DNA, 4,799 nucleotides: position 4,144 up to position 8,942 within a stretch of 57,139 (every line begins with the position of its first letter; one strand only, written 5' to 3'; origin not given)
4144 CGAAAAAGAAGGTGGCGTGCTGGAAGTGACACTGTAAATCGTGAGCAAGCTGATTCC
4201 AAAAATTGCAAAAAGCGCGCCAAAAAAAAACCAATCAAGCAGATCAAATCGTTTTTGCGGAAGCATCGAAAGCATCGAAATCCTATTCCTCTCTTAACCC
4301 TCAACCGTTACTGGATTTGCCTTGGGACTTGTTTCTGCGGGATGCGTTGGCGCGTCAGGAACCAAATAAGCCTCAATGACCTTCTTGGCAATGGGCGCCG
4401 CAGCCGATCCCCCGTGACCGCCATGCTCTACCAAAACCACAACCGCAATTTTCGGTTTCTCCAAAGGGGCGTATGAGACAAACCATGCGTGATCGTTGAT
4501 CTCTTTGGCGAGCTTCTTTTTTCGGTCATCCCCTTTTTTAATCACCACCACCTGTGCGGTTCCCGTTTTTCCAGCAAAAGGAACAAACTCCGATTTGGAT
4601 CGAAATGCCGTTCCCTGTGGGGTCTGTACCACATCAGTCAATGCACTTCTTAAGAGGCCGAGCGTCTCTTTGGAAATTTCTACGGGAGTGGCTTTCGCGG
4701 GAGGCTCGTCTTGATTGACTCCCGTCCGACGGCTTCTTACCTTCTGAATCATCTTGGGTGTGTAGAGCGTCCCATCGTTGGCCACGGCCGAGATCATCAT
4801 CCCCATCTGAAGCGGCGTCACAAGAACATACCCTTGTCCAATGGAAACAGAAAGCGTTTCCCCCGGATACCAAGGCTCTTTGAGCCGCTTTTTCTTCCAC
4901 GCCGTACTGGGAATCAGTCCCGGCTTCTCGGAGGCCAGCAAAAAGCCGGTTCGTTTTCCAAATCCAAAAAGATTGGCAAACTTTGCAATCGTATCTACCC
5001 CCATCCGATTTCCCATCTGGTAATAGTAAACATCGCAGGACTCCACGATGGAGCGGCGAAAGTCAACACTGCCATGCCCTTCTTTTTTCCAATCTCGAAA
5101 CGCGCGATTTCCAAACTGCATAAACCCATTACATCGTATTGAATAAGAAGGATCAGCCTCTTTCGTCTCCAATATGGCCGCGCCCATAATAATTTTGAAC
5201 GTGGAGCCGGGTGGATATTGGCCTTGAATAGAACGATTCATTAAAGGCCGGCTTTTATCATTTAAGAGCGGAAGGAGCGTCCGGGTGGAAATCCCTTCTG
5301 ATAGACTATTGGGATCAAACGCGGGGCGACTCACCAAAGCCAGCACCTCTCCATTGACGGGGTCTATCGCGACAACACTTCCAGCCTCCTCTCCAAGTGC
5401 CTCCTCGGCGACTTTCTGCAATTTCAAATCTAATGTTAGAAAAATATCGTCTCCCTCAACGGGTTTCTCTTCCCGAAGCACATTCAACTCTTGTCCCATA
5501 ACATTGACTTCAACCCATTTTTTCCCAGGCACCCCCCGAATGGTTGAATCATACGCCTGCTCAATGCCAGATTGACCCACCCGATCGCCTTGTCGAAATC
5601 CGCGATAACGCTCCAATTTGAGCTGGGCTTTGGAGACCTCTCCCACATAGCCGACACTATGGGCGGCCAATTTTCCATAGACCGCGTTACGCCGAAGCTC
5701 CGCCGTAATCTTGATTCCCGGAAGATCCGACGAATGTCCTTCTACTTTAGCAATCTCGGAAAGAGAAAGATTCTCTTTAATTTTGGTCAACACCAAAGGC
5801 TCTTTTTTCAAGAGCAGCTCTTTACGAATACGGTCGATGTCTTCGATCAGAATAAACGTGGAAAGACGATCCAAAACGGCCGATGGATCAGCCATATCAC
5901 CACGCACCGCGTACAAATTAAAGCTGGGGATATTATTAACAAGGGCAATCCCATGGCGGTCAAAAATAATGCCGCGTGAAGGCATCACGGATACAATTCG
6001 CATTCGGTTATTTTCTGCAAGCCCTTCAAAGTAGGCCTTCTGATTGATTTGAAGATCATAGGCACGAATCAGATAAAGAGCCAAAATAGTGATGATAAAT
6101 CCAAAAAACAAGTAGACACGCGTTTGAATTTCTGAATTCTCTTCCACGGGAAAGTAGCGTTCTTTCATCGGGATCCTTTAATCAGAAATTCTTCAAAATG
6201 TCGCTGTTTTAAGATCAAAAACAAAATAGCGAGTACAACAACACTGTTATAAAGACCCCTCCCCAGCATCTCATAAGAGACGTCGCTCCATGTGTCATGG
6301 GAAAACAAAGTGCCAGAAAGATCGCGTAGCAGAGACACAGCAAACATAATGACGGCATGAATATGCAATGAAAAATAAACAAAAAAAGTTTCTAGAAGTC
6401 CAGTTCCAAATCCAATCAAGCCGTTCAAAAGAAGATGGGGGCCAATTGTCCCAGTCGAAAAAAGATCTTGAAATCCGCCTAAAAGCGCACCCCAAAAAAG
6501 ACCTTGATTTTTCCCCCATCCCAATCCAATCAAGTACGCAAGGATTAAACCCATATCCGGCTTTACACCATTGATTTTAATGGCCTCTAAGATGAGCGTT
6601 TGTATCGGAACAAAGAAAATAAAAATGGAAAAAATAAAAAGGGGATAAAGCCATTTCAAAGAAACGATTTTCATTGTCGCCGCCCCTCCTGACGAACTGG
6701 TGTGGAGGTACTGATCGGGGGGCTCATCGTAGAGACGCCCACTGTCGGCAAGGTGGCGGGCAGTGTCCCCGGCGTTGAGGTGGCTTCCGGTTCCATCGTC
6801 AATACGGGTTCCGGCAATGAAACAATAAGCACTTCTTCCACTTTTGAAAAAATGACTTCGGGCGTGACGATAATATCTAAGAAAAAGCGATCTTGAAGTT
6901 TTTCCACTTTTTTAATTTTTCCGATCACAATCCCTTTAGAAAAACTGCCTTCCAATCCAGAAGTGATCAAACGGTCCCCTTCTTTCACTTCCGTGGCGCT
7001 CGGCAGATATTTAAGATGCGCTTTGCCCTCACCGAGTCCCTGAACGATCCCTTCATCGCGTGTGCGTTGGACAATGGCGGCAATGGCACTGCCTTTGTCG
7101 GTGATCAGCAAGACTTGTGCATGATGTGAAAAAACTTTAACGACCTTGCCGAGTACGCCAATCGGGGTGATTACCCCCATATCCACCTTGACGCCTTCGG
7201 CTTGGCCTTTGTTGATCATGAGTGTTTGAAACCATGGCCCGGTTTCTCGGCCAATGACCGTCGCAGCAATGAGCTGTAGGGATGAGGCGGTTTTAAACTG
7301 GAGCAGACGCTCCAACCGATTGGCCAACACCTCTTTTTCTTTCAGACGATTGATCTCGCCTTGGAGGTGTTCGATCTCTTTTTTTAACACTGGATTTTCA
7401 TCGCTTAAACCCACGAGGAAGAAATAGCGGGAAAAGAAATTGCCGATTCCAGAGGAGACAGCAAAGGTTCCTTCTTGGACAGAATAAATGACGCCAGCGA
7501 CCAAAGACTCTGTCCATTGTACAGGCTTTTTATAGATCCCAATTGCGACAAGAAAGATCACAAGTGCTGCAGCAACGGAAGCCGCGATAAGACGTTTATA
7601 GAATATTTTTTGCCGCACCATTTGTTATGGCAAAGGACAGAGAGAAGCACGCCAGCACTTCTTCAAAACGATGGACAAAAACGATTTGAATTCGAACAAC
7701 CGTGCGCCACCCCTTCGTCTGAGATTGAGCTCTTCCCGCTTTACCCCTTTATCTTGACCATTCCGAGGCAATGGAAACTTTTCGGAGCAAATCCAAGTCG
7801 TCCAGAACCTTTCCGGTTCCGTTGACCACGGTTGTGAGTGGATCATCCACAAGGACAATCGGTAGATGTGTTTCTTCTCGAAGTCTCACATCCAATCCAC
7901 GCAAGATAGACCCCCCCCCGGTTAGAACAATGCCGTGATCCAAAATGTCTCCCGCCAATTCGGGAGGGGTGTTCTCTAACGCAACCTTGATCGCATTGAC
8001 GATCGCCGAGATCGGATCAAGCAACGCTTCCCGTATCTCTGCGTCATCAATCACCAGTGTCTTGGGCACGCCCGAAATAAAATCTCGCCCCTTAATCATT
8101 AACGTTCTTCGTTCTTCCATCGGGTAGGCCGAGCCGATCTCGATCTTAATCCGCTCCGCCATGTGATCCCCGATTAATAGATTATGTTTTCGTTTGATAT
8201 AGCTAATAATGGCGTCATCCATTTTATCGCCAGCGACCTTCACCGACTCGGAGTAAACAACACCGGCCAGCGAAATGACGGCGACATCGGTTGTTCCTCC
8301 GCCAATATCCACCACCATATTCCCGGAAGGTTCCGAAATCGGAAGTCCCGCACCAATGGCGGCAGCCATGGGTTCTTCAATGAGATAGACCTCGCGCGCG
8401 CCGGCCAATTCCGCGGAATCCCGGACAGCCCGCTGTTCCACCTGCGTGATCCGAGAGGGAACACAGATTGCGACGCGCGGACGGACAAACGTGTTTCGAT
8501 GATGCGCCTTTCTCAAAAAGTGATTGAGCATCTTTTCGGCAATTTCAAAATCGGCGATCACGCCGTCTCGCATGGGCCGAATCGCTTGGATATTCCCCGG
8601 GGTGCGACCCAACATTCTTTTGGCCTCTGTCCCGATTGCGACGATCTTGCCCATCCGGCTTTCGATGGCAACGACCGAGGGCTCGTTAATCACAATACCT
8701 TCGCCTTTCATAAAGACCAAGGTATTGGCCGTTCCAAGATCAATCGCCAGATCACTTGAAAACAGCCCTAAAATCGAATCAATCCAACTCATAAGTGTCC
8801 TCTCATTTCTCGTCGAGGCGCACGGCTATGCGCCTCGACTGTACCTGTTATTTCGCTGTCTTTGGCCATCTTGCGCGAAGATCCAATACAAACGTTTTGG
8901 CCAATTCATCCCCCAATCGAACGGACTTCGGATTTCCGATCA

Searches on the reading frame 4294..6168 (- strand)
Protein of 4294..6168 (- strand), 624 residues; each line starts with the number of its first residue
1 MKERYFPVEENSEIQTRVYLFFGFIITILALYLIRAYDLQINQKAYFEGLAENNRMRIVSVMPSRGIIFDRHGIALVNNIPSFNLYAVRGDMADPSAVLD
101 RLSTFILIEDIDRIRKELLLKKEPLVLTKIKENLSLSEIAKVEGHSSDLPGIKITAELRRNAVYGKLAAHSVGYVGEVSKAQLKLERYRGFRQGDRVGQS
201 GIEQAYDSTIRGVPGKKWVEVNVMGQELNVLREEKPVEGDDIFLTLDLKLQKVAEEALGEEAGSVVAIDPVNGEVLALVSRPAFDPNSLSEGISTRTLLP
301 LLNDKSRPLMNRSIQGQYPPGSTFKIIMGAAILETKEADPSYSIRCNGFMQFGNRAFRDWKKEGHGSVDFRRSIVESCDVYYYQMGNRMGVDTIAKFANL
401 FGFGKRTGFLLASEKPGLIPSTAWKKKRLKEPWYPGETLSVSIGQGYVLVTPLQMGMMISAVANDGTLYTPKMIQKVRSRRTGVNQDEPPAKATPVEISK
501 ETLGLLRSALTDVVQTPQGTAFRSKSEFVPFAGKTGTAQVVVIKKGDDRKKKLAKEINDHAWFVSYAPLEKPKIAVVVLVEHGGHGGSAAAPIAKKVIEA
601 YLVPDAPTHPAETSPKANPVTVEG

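Call 51: search_protein_families(library=pfam, proteins=[window:4294-6168:-], max_evalue=0.0001)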
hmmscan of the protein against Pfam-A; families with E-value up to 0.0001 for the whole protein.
window:4294-6168:- (624 aa): 2 families
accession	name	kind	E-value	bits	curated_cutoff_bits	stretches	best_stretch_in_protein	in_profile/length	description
PF00905.27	Transpeptidase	-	1.4e-68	231.8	22.1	1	263-599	1-299/299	Penicillin binding protein transpeptidase domain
PF03717.20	PBP_dimer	-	3.1e-38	132.4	24.4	1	62-230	3-178/180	Penicillin-binding Protein dimerisation domain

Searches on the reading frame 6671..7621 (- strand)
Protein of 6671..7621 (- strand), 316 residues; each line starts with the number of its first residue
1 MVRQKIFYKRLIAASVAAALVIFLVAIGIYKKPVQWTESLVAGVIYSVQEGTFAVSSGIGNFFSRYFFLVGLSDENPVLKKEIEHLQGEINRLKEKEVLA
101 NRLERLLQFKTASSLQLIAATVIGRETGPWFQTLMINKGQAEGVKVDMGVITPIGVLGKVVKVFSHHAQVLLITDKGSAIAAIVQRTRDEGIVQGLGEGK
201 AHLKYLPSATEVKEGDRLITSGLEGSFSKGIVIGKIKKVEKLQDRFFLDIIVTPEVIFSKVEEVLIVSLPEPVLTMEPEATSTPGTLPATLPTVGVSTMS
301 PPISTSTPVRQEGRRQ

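Call 95: search_protein_families(library=pfam, proteins=[window:6671-7621:-], max_evalue=0.0001)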
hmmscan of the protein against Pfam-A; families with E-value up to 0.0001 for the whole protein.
window:6671-7621:- (316 aa): 1 family
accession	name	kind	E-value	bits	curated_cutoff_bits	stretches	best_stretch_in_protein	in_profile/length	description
PF04085.20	MreC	-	1.7e-44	151.6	28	1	122-267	1-146/147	Rod shape-determining protein MreC, barrel core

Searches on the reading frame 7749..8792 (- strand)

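Call 95: search_protein_families(library=pfam, proteins=[window:7749-8792:-], max_evalue=0.0001)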
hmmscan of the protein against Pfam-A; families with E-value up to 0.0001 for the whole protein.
window:7749-8792:- (347 aa): 5 families
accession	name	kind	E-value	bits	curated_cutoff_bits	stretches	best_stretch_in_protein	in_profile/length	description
PF06723.19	MreB_Mbl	-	2.3e-148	493.8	27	1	13-336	2-325/327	MreB/Mbl protein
PF00022.25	Actin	-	2.8e-13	49.7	27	1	51-207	46-195/410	Actin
PF00012.26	HSP70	-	1.3e-11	43.9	20.6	1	106-202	135-237/599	Hsp70 protein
PF14450.12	FtsA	-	3.1e-09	37.7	31.8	1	159-311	1-106/127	Cell division protein FtsA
PF11104.14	PilM_2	-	2.4e-05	23.9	27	0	287-316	277-306/340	Type IV pilus assembly protein PilM;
